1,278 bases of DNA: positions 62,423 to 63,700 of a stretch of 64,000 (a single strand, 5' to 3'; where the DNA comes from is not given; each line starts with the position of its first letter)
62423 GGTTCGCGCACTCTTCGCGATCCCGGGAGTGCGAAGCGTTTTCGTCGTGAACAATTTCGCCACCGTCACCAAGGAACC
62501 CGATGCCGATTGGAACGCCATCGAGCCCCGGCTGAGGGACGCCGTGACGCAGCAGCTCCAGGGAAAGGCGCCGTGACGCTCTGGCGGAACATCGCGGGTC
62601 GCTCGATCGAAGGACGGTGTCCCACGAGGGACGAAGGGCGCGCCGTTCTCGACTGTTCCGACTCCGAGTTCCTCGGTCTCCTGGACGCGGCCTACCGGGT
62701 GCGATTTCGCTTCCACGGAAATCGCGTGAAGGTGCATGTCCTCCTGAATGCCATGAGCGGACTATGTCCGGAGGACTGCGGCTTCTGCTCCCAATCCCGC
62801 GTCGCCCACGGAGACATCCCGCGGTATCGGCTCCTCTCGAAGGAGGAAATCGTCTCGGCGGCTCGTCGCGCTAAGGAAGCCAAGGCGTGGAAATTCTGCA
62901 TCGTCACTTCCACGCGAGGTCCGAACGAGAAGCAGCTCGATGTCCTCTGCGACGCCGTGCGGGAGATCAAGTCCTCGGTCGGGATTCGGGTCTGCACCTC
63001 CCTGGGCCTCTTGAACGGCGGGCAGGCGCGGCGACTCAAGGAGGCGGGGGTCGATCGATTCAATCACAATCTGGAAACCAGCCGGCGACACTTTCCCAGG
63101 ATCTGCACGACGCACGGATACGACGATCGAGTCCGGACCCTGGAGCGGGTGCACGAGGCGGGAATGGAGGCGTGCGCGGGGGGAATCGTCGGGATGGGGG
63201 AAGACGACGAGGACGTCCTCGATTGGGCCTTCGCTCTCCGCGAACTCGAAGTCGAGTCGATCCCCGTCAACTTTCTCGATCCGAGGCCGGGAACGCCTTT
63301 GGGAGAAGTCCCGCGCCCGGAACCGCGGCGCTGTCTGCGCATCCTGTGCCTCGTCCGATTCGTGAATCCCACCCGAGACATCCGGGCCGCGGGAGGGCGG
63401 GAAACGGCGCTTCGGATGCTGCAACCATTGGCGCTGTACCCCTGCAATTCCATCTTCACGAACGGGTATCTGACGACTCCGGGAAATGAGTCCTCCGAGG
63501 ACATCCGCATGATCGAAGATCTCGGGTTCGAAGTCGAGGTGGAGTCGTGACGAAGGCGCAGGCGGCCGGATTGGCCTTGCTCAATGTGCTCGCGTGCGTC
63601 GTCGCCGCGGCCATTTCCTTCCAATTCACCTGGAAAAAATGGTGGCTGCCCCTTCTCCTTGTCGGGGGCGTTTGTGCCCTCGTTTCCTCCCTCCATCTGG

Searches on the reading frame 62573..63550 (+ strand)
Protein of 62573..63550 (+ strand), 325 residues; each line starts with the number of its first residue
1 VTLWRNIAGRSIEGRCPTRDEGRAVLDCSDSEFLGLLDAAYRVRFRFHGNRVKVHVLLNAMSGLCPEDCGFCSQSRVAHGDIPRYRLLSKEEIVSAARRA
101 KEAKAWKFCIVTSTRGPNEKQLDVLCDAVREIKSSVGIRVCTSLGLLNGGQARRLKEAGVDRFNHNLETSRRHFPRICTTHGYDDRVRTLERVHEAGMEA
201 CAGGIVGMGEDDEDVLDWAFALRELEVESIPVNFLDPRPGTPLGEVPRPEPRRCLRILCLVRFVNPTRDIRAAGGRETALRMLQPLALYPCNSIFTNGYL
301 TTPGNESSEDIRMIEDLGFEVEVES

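Call 28: search_protein_families(library=ncbifam, proteins=[window:62573-63550:+], max_evalue=0.001)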
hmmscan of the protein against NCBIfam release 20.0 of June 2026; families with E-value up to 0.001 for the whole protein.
window:62573-63550:+ (325 aa): 22 families
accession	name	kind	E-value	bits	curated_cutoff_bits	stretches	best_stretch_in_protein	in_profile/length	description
TIGR00433.2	bioB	equivalog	4.8e-115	384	225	1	18-320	4-307/307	biotin synthase BioB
NF006308.0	PRK08508.1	equivalog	3e-63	213.7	377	1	57-322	9-275/279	biotin synthase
TIGR03910.1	pyrrolys_PylB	equivalog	3.9e-26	91.8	348.2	1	10-272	11-275/347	methylornithine synthase PylB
TIGR03957.1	rSAM_HmdB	equivalog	9.8e-16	57.8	320.9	1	32-270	17-255/317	5,10-methenyltetrahydromethanopterin hydrogenase cofactor biosynthesis protein HmdB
NF053743.1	LipS2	equivalog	1.9e-12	47.2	270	1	62-253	30-220/292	LipS2 family lipoyl synthase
NF004019.1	PRK05481.1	subfamily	2.4e-11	43.5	203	1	63-232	55-224/286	lipoyl synthase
NF009544.0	PRK12928.1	subfamily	1.1e-10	41.2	210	1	61-232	72-244/300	lipoyl synthase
TIGR00510.1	lipA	equivalog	5e-08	32.6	310.25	1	62-229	70-238/302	lipoyl synthase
NF053790.1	LplA_LipA_fuse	exception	2.2e-07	29.8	800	1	156-229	478-551/606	bifunctional lipoate--protein ligase/lipoyl synthase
TIGR03551.1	F420_cofH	equivalog_domain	2.4e-07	29.9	374.1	1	26-136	10-116/345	5-amino-6-(D-ribitylamino)uracil--L-tyrosine 4-hydroxyphenyl transferase CofH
NF004911.0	PRK06267.1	equivalog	8.2e-07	28.5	305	1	31-293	4-261/351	hypothetical protein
TIGR02351.2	thiH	equivalog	1.1e-06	28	380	1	38-270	57-293/364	2-iminoacetate synthase ThiH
TIGR03700.1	mena_SCO4494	equivalog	1.2e-05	24.4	434.55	1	13-134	7-123/351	aminofutalosine synthase MqnE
NF053742.1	LipS1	equivalog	1.6e-05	24.7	230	1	89-263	36-211/268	LipS1 family lipoyl synthase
NF005609.0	PRK07360.1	equivalog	3.8e-05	22.6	426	1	7-136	11-139/374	7,8-didemethyl-8-hydroxy-5-deazariboflavin synthase subunit CofH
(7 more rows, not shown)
